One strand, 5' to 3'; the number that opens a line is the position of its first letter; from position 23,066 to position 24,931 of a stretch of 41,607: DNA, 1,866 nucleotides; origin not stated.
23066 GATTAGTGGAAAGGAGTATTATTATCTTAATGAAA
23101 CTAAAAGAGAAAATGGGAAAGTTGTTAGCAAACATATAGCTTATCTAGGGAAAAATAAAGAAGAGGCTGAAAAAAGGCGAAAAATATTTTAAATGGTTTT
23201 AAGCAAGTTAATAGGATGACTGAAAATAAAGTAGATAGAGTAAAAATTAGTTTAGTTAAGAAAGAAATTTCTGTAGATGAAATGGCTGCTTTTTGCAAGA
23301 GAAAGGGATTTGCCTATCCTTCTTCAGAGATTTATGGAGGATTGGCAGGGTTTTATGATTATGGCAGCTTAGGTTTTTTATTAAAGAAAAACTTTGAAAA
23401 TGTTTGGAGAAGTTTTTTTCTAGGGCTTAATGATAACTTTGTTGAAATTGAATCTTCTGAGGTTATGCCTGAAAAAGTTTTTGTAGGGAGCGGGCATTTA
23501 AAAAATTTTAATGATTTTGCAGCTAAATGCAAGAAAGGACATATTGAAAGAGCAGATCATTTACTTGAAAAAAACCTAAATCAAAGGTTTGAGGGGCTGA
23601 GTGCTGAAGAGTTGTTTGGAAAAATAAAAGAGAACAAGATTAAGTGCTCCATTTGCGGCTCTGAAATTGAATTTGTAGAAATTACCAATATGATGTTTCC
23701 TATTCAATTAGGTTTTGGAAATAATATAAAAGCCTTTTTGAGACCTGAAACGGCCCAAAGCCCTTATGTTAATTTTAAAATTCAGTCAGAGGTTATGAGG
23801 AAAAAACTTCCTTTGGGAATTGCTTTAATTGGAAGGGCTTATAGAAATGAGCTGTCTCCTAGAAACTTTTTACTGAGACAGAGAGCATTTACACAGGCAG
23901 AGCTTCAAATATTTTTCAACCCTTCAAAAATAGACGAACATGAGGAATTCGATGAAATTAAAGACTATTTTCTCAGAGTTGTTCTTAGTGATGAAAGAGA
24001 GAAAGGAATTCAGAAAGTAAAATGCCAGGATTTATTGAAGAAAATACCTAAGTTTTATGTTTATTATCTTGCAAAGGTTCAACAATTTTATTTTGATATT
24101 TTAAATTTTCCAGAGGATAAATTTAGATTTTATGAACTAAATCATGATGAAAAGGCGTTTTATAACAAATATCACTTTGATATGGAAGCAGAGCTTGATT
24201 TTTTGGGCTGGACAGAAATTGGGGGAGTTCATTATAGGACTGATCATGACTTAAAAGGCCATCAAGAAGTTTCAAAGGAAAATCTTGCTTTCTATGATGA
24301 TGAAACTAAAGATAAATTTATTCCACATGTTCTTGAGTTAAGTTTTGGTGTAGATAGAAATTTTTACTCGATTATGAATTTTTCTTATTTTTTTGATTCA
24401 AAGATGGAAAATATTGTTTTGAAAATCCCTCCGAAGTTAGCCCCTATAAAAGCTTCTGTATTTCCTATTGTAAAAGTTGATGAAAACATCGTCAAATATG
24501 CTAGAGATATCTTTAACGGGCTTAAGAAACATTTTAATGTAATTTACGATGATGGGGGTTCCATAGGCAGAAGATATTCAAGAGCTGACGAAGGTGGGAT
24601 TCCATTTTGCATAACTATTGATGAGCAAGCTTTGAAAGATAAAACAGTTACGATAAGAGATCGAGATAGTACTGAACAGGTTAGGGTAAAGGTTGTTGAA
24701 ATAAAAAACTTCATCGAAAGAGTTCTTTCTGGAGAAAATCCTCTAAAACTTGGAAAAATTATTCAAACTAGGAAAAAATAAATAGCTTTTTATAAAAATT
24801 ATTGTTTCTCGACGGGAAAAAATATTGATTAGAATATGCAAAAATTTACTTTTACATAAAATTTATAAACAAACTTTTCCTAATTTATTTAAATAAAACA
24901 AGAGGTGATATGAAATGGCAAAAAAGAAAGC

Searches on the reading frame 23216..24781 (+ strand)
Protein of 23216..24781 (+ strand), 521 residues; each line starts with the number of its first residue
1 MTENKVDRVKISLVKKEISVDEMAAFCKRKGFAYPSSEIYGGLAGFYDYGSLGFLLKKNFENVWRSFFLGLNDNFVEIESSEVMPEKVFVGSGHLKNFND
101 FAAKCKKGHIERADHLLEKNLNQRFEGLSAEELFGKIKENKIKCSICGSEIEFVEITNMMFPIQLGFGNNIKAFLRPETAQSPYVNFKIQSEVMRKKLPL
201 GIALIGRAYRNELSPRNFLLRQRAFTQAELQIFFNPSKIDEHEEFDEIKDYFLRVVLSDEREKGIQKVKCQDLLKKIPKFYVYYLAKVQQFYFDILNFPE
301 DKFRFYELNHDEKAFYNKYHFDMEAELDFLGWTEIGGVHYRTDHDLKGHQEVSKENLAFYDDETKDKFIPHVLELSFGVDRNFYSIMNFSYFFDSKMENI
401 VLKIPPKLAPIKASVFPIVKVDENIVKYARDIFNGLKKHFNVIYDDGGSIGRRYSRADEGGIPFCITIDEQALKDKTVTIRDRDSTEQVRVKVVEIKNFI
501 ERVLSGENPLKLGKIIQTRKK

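Call 5: search_protein_families(library=pfam, proteins=[window:23216-24781:+], max_evalue=0.1)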
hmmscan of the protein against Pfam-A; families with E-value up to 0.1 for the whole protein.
window:23216-24781:+ (521 aa): 4 families
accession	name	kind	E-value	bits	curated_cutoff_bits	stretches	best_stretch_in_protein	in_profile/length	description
PF03129.25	HGTP_anticodon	-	1.5e-20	73.6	21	1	413-501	2-92/94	Anticodon binding domain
PF00587.30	tRNA-synt_2b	-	1.5e-08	35.4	29.3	1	175-381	13-170/179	tRNA synthetase class II core domain (G, H, P, S and T)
PF24749.2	DUF7695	-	0.0098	16.1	25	1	136-157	1-22/58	Domain of unknown function (DUF7695)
PF02892.21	zf-BED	-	0.048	14.1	20.6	0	134-160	7-36/44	BED zinc finger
